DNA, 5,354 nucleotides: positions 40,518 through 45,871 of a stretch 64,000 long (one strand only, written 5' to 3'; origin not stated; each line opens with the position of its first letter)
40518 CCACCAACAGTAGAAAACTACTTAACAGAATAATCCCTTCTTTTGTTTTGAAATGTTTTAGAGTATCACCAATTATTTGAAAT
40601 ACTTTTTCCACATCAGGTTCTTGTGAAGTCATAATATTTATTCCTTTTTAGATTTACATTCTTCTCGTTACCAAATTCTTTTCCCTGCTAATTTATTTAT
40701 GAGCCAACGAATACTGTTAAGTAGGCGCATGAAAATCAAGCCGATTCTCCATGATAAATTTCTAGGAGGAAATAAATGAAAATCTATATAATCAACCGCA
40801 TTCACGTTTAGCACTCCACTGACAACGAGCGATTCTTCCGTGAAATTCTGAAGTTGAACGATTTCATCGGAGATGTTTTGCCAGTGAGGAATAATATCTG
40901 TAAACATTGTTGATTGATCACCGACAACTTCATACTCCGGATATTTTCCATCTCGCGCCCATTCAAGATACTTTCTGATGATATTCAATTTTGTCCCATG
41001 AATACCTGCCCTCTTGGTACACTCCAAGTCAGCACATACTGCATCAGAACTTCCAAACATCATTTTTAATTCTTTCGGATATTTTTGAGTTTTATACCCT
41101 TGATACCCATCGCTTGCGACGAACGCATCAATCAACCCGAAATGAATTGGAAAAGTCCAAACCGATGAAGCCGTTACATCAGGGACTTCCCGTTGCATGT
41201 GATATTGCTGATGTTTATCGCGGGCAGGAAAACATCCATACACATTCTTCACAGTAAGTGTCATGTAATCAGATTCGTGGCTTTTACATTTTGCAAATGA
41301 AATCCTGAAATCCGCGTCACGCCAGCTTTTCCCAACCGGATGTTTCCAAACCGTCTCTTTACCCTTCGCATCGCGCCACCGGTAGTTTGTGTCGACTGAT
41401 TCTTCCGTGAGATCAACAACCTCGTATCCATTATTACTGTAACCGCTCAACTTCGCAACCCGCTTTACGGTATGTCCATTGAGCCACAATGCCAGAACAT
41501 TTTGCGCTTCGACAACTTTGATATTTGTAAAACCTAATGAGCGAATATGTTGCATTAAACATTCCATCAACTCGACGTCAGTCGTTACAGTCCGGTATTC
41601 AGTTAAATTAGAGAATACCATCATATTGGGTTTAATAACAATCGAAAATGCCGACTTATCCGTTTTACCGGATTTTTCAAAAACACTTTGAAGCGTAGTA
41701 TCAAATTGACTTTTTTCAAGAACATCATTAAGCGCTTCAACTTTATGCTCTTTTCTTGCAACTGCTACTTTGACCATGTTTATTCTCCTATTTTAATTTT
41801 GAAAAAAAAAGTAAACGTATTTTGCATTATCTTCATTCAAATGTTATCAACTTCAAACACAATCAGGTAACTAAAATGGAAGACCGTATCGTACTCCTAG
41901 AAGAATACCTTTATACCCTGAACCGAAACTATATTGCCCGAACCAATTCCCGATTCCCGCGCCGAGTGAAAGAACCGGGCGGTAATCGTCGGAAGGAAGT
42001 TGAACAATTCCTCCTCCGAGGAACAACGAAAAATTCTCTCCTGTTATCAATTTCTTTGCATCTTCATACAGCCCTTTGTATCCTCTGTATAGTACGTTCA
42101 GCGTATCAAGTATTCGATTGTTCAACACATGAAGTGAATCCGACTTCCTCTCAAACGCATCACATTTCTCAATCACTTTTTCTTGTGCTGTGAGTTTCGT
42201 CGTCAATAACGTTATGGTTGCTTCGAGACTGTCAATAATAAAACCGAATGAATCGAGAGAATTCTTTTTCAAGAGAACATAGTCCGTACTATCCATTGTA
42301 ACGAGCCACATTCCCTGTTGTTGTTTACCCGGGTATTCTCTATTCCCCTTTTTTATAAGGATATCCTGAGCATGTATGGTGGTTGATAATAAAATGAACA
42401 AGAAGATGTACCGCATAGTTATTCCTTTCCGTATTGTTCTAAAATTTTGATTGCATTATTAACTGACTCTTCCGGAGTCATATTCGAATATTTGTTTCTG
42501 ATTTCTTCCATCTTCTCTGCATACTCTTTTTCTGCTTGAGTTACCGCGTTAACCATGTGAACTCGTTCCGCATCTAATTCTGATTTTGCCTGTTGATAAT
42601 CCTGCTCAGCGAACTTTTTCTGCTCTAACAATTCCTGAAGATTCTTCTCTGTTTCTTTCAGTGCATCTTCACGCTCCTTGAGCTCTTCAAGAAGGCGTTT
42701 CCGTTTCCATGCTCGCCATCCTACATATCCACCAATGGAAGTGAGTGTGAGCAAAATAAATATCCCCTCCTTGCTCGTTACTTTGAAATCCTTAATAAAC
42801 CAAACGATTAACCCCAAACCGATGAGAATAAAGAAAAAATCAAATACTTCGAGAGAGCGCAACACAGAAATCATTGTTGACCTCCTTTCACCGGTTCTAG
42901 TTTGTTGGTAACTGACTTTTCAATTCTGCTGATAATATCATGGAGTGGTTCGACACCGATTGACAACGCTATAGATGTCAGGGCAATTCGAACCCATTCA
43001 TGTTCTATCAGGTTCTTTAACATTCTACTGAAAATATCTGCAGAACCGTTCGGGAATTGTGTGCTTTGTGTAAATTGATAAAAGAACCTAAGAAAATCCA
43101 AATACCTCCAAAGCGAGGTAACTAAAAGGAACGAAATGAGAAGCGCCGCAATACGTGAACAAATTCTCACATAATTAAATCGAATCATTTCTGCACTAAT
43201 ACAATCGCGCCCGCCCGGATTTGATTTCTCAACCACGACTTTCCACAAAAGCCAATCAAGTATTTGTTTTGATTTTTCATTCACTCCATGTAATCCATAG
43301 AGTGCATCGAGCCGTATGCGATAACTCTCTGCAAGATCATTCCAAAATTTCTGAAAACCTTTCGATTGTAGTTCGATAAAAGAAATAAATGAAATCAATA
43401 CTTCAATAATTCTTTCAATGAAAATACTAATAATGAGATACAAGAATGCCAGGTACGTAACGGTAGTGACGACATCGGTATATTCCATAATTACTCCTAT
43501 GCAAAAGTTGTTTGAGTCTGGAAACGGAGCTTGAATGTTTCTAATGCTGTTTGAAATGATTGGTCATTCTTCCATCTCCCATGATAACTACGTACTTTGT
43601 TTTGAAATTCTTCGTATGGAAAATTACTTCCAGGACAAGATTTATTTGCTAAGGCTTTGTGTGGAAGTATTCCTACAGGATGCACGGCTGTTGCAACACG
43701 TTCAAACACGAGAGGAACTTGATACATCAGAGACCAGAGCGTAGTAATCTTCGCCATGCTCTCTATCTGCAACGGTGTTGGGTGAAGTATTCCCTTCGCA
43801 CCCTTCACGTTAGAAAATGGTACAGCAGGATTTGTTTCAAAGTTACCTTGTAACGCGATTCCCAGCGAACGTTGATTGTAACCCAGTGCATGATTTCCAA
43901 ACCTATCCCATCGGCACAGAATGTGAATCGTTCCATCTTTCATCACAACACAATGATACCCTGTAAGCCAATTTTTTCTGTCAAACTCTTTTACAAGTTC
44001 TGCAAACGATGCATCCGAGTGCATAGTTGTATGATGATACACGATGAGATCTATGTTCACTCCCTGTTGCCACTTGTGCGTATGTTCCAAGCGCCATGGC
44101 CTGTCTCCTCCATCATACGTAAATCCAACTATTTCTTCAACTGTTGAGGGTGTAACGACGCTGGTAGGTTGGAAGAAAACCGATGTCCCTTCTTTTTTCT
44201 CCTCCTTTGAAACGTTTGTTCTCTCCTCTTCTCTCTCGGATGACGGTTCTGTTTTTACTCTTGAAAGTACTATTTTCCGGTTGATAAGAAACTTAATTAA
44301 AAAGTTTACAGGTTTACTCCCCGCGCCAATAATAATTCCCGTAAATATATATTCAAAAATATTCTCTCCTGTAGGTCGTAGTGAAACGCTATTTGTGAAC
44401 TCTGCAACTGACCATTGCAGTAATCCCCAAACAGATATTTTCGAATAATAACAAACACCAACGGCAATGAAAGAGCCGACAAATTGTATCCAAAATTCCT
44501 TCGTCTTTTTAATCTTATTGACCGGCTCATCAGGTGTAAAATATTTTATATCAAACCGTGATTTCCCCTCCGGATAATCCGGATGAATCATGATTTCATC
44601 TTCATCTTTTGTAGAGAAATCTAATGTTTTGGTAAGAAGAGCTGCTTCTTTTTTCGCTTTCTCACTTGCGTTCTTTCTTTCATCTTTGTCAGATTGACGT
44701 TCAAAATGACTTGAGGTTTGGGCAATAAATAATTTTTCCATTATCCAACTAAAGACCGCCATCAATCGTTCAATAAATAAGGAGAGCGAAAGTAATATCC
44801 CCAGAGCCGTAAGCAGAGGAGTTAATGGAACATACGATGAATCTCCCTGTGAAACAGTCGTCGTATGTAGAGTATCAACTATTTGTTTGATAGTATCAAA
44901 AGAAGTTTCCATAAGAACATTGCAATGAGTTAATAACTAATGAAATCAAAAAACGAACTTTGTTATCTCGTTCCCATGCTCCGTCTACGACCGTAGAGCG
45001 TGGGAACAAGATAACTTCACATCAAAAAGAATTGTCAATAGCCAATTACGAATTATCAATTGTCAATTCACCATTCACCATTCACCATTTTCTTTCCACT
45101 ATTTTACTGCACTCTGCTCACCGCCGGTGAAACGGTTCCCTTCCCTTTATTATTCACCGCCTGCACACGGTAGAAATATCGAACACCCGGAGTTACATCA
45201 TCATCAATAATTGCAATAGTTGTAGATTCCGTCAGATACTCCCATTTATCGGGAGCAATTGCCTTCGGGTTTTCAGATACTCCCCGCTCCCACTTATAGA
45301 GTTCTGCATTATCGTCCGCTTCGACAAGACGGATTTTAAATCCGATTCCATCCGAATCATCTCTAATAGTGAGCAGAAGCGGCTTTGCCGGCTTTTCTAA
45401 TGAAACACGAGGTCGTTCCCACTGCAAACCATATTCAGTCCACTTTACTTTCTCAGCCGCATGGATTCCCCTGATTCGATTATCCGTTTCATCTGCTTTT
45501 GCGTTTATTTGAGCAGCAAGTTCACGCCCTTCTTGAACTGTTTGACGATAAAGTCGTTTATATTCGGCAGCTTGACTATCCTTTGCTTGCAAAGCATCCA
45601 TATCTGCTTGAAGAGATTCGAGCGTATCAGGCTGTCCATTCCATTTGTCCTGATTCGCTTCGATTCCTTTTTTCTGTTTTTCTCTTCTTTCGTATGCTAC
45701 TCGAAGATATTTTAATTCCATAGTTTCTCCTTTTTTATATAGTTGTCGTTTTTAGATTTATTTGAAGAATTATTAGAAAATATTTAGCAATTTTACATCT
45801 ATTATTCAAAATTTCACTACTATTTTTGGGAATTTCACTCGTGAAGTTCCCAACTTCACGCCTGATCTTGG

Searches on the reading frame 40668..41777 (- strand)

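Call 86: search_protein_families(library=pfam, proteins=[window:40668-41777:-], max_evalue=0.001)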
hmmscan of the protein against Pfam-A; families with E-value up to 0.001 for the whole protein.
window:40668-41777:- (369 aa): 1 family
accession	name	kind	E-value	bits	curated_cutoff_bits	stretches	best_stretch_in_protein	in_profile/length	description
PF04015.17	DUF362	-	3.4e-24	86.4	24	1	46-254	1-199/200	Domain of unknown function (DUF362)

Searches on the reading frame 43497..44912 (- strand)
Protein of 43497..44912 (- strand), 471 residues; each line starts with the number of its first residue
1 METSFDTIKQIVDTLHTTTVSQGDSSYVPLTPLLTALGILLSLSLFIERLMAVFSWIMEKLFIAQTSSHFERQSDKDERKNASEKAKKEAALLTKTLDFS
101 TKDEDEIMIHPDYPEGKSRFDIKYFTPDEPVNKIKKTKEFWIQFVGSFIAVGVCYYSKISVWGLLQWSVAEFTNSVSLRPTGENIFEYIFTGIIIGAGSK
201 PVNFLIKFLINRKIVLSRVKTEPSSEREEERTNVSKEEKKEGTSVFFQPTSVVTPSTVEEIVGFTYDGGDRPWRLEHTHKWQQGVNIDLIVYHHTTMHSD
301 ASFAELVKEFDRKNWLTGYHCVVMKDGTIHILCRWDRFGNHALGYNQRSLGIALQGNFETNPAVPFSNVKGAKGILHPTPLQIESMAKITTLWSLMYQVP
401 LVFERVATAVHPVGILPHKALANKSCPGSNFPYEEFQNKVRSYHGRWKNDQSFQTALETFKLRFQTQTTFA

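Call 25: search_protein_families(library=pfam, proteins=[window:43497-44912:-], max_evalue=0.001)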
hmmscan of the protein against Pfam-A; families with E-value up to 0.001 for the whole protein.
window:43497-44912:- (471 aa): 1 family
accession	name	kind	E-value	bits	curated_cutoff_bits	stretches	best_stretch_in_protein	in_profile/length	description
PF01510.30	Amidase_2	-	2.5e-15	57.4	26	1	285-428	3-130/131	N-acetylmuramoyl-L-alanine amidase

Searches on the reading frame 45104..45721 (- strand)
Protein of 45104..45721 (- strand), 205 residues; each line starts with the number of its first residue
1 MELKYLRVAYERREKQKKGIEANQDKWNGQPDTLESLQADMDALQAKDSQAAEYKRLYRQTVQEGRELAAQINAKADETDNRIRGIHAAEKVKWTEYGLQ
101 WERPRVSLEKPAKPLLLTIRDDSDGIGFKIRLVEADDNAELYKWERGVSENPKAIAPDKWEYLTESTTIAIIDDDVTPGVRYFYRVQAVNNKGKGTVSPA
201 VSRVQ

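Call 25: search_protein_families(library=pfam, proteins=[window:45104-45721:-], max_evalue=0.001)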
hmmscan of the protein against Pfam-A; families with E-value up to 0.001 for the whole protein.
window:45104-45721:- (205 aa): 1 family
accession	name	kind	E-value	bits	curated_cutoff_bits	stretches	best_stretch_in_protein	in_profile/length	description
PF00041.27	fn3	-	3.1e-05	24.5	25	1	85-202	5-82/84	Fibronectin type III domain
